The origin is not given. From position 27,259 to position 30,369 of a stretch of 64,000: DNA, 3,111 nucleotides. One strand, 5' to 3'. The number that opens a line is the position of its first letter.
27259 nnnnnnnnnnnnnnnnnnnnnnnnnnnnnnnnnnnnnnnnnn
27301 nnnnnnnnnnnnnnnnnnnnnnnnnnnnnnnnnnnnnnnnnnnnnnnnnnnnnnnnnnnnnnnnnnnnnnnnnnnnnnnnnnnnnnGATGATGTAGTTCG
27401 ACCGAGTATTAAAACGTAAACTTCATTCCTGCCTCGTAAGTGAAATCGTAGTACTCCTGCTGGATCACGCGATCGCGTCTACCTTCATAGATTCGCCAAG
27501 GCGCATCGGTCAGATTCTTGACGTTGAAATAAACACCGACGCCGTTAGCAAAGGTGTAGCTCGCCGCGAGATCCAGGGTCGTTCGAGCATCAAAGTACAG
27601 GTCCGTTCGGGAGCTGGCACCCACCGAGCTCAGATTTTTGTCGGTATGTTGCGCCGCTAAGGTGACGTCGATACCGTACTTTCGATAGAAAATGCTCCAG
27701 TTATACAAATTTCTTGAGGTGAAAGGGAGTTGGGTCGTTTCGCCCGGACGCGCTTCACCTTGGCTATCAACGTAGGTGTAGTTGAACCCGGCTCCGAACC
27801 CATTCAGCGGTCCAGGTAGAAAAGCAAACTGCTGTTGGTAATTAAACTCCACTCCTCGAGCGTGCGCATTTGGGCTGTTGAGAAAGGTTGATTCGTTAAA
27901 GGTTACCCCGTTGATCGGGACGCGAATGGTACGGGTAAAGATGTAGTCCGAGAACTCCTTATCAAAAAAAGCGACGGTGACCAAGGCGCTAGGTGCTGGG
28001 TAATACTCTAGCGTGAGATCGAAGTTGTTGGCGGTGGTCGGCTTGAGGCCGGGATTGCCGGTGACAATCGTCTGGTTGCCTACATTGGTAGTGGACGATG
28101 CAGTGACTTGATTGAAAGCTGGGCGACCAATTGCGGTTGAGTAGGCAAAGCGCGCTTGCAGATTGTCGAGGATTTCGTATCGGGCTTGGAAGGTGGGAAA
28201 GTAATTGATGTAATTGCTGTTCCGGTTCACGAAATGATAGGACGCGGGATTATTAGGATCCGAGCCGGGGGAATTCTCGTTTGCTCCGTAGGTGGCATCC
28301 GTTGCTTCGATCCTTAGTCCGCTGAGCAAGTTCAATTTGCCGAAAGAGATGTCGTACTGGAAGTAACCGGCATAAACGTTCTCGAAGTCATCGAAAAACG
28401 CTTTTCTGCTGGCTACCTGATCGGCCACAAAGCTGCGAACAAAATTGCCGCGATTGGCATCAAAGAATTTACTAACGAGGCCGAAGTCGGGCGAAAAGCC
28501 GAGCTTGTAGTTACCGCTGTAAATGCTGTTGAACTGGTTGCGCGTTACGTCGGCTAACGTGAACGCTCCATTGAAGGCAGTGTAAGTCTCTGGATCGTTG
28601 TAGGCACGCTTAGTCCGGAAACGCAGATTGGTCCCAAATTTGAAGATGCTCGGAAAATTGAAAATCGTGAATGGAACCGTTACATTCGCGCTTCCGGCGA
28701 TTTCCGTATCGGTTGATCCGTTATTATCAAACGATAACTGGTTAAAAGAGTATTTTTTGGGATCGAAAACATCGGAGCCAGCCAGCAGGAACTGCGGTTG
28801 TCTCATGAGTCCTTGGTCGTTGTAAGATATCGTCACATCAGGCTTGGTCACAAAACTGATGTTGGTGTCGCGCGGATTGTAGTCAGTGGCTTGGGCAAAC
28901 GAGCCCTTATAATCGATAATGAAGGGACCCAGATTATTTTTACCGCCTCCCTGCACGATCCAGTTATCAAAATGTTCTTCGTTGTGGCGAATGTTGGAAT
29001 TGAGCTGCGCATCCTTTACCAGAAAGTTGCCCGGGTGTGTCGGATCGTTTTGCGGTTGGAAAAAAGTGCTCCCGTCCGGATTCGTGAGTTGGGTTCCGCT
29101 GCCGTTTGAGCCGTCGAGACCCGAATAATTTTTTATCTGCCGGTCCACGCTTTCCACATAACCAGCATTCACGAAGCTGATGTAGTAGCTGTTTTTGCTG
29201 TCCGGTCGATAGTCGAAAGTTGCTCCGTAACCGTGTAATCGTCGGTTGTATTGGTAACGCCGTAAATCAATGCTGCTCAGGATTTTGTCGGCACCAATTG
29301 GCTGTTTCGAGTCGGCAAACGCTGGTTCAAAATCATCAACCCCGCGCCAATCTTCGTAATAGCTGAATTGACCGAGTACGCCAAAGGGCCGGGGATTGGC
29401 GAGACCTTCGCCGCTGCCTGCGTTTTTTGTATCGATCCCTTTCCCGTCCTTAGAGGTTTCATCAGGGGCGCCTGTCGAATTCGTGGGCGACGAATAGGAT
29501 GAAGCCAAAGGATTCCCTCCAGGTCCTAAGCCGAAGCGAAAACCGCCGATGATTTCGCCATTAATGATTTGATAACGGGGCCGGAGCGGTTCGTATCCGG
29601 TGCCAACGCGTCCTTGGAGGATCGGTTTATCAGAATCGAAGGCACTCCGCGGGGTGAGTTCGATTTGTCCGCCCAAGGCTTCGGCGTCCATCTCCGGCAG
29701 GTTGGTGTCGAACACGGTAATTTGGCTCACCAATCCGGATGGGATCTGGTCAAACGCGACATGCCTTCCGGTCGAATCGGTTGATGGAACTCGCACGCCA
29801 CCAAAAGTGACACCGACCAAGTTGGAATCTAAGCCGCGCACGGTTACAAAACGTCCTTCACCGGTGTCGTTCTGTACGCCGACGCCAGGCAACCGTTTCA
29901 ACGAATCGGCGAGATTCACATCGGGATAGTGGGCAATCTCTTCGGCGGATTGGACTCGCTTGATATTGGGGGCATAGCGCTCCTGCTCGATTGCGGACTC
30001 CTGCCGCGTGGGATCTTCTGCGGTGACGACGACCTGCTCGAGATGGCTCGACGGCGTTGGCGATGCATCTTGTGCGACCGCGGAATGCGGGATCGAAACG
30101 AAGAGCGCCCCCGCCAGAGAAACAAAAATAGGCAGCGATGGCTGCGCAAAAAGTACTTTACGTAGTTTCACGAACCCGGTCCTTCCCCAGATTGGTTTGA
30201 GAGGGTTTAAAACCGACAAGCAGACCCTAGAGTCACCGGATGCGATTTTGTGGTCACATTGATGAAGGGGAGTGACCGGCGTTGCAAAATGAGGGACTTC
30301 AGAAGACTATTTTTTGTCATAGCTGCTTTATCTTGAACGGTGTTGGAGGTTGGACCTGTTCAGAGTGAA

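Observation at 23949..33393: Plasmid-like accessory island wedged between housekeeping genes, with no visible integrase or relaxase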

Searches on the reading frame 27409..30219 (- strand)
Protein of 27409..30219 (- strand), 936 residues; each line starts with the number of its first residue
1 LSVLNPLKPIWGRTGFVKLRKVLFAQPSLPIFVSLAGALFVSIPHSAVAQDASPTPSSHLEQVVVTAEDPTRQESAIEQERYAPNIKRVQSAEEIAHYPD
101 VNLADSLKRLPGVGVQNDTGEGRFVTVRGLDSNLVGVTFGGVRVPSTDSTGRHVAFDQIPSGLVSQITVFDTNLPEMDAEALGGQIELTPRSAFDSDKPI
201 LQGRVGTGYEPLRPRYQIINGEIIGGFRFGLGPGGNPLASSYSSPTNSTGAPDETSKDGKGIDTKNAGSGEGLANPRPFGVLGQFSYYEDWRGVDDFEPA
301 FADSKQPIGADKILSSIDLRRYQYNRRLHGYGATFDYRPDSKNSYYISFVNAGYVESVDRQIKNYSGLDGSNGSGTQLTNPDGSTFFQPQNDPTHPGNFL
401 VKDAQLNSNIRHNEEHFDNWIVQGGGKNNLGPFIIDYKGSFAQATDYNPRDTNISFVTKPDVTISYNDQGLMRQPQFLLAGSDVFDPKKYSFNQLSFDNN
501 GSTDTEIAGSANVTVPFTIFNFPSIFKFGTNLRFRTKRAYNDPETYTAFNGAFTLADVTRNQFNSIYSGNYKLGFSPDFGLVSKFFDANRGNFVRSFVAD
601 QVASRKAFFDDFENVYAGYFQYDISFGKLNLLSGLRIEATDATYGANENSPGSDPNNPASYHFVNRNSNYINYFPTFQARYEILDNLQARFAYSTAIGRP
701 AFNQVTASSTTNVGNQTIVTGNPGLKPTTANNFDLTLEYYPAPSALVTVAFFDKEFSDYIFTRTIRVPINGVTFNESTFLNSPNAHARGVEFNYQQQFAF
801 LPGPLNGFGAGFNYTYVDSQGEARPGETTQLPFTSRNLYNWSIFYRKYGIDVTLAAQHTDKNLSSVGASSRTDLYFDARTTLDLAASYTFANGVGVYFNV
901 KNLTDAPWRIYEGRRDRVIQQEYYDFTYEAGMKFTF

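Call 5: search_protein_families(library=pfam, proteins=[window:27409-30219:-], max_evalue=0.01)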
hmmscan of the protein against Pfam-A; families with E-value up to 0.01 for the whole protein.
window:27409-30219:- (936 aa): 3 families
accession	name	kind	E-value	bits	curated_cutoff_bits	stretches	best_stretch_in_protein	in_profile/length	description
PF00593.30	TonB_dep_Rec_b-barrel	-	9.2e-33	115.2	27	1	466-903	21-436/436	TonB dependent receptor-like, beta-barrel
PF14905.12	OMP_b-brl_3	-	1.3e-21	77.6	27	1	595-905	91-375/408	Outer membrane protein beta-barrel family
PF07715.20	Plug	-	2.3e-13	51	23.9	1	84-184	6-106/107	TonB-dependent Receptor Plug Domain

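Call 23: search_protein_families(library=ncbifam, proteins=[window:27409-30219:-], max_evalue=0.01)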
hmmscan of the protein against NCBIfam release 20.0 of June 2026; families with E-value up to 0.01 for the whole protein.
window:27409-30219:- (936 aa): 7 families
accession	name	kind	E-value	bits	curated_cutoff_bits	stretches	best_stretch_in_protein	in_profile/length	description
TIGR01782.1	TonB-Xanth-Caul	subfamily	1.2e-137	460.5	310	1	60-936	1-868/868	TonB-dependent receptor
TIGR01785.1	TonB-hemin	subfamily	7.7e-22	77.5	316.85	2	611-908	361-654/677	TonB-dependent heme/hemoglobin receptor family protein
NF007478.2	PRK10064.1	equivalog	6.8e-13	47.7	745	1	74-188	37-155/663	catecholate siderophore receptor CirA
NF010010.0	PRK13483.1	equivalog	4.6e-12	44.7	927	2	684-906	415-636/660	ligand-gated channel protein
NF007926.1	PRK10641.1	equivalog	6.8e-11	41.4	836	2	57-187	24-150/617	TonB-dependent vitamin B12 receptor BtuB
NF010011.0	PRK13484.1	equivalog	9.1e-07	27.5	1197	1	673-905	417-653/682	IreA family TonB-dependent siderophore receptor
NF010038.0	PRK13513.1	equivalog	0.0039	15.8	942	0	681-921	404-648/659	ligand-gated channel protein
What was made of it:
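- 27409..30219 (-): TonB-dependent receptor (cargo). TIGR01782 at 1.2e-137; Plug and barrel domains (calls 5, 23).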

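Call 66: search_dna_similar(query=window:27409-30219:-, collection=plasmids, mode=protein, max_evalue=1e-20, max_rows=6)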
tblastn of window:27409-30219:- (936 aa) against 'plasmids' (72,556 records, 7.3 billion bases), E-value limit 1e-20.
Records with a match: 45; places in all: 61; records where one place covers at least 80% of the query: 23.
Best place of each record, by identity: <60% 45.
By first word of the organism name: Sphingomonas 12; Novosphingobium 4; Pseudoalteromonas 4; Sphingobium 4; Sphingomonadaceae 3; Acinetobacter 3; Asticcacaulis 3; Polymorphobacter 2; Paraburkholderia 1; Flammeovirga 1; and 8 more.
By predicted mobility (MOB-suite, as given by PLSDB): non-mobilizable 38; mobilizable 4; conjugative 3.
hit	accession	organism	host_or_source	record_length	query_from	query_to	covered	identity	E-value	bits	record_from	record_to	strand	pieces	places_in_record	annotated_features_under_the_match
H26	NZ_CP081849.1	Polymorphobacter megasporae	Megaspora,lichen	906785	74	936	92%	37.5%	2e-157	520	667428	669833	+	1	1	TonB-dependent receptor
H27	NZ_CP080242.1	Polymorphobacter sp. PAMC 29334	Megaspora,lichen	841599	43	936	96%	33.8%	4e-107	373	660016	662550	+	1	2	TonB-dependent receptor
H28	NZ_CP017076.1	Novosphingobium resinovorum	single cell,soil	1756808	35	936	96%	32.6%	7e-121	413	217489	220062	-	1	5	none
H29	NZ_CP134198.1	Paraburkholderia sp. FT54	single cell,Rhizosphere soil of Tomato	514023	60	934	93%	33.6%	2e-128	436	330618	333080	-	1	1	TonB-dependent receptor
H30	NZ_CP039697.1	Novosphingobium sp. EMRT-2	cell,freshwater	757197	31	936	97%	27.5%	1e-65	249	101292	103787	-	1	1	TonB-dependent receptor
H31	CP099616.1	Sphingomonadaceae bacterium OTU29LAMAA1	Arabidopsis thaliana,pure culture,leaf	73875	15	936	99%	26.9%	7e-74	274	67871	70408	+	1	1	TonB-dependent receptor | phytase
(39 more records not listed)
